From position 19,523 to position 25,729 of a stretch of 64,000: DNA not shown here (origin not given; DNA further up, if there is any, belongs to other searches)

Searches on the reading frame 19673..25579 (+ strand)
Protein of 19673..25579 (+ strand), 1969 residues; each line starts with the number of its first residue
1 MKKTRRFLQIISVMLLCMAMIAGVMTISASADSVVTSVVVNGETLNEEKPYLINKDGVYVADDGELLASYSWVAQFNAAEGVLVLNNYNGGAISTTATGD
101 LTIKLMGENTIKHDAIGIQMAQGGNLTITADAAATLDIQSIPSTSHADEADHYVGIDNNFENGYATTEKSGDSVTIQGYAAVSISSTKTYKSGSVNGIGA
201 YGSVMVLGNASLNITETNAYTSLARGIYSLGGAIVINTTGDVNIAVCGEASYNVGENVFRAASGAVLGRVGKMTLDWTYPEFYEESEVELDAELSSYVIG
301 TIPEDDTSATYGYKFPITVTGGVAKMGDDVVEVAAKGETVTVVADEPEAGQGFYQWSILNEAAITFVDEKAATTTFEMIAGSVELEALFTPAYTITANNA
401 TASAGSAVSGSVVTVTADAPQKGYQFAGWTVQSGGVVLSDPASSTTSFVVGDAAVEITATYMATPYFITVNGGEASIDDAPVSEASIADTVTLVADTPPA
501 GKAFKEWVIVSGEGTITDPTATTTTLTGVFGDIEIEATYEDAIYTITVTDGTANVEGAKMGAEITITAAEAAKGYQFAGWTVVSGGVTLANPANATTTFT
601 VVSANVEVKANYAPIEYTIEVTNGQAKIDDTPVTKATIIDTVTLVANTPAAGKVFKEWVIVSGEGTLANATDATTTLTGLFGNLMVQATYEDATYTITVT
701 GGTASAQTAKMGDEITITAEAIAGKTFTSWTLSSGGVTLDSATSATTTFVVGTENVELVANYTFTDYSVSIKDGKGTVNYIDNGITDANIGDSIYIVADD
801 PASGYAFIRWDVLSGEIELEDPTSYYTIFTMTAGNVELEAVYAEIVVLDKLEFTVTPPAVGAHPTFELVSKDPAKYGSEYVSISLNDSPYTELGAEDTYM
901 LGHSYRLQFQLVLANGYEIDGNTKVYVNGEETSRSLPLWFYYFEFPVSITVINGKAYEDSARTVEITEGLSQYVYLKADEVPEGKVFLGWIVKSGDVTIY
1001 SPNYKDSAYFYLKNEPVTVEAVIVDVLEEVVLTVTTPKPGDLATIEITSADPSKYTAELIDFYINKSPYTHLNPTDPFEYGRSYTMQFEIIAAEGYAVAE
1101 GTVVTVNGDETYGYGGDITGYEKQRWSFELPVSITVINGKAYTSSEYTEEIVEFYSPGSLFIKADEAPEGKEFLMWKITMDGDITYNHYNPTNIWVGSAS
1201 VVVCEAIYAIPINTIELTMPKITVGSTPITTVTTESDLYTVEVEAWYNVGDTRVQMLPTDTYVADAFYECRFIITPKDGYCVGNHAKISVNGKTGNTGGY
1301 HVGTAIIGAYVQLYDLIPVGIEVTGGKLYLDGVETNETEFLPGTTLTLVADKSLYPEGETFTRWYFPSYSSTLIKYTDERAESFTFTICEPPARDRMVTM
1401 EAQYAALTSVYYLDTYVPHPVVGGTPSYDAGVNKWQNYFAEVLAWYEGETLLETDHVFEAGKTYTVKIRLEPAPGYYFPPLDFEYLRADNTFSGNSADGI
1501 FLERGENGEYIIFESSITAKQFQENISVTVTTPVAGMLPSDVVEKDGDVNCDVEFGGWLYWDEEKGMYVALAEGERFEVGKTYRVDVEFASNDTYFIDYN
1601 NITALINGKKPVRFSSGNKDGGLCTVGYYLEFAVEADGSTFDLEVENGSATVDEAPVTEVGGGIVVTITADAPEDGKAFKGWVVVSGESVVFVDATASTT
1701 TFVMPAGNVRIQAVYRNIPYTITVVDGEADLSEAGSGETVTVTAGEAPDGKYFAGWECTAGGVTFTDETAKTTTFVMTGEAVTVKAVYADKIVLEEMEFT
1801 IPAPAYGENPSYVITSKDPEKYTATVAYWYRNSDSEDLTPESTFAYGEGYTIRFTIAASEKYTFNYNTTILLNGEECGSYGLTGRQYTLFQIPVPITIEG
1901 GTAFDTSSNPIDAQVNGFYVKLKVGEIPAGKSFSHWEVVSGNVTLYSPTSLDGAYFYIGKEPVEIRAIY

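Call 54: search_solved_structures(query=window:19673-25579:+, max_evalue=0.01)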
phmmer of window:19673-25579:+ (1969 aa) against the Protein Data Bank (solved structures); distinct sequences matched with E-value up to 0.01: 0.
